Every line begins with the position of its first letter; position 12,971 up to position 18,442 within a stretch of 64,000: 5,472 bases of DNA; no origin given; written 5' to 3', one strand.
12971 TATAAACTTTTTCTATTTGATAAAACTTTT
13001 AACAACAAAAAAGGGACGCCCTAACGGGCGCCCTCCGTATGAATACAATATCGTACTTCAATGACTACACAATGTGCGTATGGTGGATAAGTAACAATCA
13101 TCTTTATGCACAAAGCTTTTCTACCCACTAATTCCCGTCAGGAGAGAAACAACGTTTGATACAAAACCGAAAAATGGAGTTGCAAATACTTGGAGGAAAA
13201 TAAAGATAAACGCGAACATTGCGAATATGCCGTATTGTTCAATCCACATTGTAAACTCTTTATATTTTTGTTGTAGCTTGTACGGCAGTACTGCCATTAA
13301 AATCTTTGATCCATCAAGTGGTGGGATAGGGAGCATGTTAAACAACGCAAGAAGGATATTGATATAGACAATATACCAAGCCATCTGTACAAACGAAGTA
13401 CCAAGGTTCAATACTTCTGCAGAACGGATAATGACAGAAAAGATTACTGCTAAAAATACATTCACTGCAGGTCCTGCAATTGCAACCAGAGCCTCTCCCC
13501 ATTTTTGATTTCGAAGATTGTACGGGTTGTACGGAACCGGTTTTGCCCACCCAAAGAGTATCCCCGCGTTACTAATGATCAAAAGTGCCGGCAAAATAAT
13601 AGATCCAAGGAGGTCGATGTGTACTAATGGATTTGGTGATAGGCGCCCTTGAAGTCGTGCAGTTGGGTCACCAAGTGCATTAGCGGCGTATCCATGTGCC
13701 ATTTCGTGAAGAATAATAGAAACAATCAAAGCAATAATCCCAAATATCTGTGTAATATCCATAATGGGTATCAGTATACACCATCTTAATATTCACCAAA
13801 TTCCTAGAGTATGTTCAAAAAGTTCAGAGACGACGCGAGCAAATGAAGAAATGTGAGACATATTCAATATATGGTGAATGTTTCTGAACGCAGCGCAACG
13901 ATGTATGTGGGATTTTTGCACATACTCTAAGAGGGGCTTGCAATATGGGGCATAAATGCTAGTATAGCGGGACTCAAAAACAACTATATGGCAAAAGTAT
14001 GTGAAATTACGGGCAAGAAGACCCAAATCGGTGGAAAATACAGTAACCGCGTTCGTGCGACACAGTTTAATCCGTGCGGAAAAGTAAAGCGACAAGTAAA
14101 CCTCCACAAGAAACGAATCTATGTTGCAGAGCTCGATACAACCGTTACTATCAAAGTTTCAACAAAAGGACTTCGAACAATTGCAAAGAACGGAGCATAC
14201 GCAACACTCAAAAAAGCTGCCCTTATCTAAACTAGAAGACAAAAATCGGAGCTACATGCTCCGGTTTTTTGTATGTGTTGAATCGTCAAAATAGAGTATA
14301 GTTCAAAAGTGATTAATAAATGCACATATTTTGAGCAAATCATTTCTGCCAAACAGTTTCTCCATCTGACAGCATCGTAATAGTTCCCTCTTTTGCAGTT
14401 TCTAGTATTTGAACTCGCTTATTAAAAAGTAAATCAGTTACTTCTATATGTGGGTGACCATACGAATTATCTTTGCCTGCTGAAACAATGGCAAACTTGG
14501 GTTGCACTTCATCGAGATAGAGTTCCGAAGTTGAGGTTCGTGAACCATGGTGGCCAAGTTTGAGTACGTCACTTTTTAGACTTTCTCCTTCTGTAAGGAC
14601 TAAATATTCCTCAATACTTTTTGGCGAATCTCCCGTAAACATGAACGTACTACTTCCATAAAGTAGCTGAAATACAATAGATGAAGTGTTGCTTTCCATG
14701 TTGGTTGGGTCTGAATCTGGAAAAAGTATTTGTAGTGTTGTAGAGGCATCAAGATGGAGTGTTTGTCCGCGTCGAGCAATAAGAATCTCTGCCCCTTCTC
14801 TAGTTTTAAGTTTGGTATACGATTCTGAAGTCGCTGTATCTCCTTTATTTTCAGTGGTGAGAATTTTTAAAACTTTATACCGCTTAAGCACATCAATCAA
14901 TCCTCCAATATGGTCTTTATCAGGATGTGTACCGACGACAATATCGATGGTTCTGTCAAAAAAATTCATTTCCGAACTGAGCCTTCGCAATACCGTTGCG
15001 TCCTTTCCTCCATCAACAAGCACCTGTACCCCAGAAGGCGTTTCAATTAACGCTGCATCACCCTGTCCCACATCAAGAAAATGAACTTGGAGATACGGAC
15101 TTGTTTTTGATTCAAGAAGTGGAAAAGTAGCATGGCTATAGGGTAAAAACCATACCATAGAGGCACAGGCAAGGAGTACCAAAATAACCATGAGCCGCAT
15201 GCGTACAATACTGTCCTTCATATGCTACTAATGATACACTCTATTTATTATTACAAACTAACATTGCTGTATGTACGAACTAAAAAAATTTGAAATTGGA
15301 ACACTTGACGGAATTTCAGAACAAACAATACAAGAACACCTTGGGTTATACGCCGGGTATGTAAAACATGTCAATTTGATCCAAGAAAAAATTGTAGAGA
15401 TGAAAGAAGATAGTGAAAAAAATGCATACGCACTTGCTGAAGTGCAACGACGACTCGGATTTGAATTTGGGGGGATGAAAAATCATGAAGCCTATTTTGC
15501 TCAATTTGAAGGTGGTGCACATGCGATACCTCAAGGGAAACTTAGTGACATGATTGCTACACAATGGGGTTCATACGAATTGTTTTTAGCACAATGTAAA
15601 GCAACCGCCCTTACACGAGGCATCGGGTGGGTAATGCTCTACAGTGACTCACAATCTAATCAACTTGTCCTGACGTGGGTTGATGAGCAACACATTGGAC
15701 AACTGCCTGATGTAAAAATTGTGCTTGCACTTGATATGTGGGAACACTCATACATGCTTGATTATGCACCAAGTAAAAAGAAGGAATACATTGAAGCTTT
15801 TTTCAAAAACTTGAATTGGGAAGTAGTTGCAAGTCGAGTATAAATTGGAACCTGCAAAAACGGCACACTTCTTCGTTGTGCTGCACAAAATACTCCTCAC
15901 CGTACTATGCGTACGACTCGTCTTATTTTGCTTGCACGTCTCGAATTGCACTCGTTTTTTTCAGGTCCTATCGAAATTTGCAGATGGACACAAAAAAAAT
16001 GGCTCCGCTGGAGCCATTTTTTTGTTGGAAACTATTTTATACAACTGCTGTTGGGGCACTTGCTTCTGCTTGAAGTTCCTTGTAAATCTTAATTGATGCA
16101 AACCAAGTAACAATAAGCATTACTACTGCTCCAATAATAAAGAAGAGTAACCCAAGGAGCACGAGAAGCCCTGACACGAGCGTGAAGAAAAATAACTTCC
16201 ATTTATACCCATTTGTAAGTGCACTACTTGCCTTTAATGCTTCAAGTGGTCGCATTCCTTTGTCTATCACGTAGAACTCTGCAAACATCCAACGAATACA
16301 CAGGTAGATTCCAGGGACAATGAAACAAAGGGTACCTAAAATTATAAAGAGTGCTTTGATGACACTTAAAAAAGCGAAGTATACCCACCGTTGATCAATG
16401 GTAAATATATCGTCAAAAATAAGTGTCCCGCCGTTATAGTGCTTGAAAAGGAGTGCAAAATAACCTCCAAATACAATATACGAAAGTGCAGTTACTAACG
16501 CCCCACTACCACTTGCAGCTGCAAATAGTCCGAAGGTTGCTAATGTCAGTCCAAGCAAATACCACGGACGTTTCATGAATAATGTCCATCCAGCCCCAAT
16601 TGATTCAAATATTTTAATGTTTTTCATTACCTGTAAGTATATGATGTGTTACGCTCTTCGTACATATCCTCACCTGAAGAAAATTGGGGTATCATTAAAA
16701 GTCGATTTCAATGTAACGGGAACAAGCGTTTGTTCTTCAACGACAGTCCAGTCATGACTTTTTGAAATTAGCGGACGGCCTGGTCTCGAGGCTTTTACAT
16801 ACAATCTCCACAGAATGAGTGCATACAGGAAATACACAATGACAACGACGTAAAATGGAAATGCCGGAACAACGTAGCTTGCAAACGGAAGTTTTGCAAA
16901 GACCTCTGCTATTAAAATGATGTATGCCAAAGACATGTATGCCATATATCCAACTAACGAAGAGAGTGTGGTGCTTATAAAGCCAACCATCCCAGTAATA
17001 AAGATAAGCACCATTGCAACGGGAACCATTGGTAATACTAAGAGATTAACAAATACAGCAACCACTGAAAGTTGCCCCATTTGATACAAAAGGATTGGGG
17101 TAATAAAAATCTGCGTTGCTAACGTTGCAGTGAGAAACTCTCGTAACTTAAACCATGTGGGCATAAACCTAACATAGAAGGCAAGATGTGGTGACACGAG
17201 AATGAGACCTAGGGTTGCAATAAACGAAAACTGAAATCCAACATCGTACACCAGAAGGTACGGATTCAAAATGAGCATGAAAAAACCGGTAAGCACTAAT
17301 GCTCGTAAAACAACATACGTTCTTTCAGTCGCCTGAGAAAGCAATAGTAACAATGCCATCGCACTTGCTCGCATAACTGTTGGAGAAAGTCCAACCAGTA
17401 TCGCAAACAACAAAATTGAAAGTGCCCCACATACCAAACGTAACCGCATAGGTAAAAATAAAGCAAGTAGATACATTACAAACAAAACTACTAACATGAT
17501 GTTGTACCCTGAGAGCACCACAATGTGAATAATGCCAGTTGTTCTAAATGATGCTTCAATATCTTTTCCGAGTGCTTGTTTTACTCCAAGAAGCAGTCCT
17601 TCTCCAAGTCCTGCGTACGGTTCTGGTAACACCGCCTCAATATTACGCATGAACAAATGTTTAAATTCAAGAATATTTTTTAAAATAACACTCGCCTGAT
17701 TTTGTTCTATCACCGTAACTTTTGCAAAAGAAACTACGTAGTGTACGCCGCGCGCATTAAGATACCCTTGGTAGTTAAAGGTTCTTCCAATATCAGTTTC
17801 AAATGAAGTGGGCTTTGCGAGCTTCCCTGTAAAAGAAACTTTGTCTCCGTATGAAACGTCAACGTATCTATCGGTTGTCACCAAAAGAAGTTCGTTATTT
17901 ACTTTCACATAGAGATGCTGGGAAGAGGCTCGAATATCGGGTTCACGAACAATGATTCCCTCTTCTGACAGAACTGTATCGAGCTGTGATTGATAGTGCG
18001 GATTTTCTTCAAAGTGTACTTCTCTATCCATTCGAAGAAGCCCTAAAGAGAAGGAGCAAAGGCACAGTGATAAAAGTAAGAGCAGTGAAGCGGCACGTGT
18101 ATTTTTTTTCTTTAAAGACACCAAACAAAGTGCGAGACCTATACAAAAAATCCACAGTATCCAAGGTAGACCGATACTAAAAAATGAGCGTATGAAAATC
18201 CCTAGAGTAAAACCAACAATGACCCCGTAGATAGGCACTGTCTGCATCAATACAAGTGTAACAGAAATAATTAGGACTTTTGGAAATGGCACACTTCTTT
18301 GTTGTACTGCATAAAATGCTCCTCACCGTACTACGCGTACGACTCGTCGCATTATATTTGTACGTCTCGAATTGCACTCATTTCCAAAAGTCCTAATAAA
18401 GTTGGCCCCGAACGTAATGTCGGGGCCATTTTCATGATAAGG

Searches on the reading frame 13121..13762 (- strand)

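Call 66: search_protein_families(library=pfam, proteins=[window:13121-13762:-], max_evalue=0.01)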
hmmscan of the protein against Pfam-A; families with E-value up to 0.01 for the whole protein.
window:13121-13762:- (213 aa): 1 family
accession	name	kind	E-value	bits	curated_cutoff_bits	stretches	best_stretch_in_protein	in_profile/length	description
PF02163.28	Peptidase_M50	-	4.3e-17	62.6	27.2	2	123-183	158-219/221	Peptidase family M50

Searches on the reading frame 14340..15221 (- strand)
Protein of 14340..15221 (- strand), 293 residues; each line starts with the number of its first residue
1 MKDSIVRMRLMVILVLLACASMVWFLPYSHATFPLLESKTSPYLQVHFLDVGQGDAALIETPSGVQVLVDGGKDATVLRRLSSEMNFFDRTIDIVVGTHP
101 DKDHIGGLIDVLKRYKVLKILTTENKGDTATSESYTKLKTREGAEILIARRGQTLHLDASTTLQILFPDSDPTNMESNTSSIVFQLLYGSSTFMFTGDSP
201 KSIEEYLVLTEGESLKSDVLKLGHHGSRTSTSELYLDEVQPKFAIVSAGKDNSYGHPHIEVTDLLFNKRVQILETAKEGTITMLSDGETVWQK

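Call 66: search_protein_families(library=pfam, proteins=[window:14340-15221:-], max_evalue=0.01)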
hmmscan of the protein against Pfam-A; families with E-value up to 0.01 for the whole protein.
window:14340-15221:- (293 aa): 4 families
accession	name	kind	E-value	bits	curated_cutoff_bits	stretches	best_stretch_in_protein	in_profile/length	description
PF00753.33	Lactamase_B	-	3.4e-12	47.2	22.7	1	50-249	2-195/196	Metallo-beta-lactamase superfamily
PF12706.13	Lactamase_B_2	-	3.9e-05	23.8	27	1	67-200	3-144/200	Beta-lactamase superfamily domain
PF25281.1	MBL_MAP1B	-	0.00027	20.5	37.6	1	50-130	27-101/279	MAP1B MBL-like domain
PF16661.11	Lactamase_B_6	-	0.0046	16.8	27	1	64-122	6-74/193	Metallo-beta-lactamase superfamily domain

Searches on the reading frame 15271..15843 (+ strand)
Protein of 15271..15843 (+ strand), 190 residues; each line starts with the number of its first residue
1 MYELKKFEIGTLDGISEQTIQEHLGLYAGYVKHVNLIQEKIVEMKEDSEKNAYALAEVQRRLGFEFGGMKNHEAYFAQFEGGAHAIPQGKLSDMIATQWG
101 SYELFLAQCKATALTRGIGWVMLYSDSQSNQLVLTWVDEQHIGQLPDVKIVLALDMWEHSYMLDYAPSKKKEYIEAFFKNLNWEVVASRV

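Call 66: search_protein_families(library=pfam, proteins=[window:15271-15843:+], max_evalue=0.01)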
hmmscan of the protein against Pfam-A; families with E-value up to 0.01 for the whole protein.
window:15271-15843:+ (190 aa): 2 families
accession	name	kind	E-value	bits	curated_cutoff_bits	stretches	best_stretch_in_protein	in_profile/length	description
PF02777.23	Sod_Fe_C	-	2.3e-23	82.6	20.9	1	87-189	1-102/102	Iron/manganese superoxide dismutases, C-terminal domain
PF00081.27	Sod_Fe_N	-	1.5e-05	25.8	27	1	15-79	18-81/82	Iron/manganese superoxide dismutases, alpha-hairpin domain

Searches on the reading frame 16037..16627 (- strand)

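Call 66: search_protein_families(library=pfam, proteins=[window:16037-16627:-], max_evalue=0.01)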
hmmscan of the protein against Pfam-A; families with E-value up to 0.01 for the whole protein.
window:16037-16627:- (196 aa): 4 families
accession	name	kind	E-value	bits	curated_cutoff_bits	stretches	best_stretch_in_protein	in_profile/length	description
PF10110.14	GPDPase_memb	-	4.8e-05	22.7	29.6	1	93-175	162-243/321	Membrane domain of glycerophosphoryl diester phosphodiesterase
PF06161.16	DUF975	-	0.00012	22.4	34.8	1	86-185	144-239/243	Protein of unknown function (DUF975)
PF06790.16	UPF0259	-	0.0015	18.8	31.4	1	84-138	133-187/248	Uncharacterised protein family (UPF0259)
PF06305.16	LapA_dom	-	0.0024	18.2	28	1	146-187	10-51/64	Lipopolysaccharide assembly protein A domain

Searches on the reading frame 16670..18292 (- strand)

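Call 14: search_protein_families(library=pfam, proteins=[window:16670-18292:-])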
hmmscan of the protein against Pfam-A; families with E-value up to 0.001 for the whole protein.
window:16670-18292:- (540 aa): 2 families
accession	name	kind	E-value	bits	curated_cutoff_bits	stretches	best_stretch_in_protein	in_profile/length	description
PF03772.21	Competence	-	1.7e-46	159.2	23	1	233-497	1-267/270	Competence protein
PF13567.11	DUF4131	-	2.3e-15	57.1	31.6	1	39-192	2-162/165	Domain of unknown function (DUF4131)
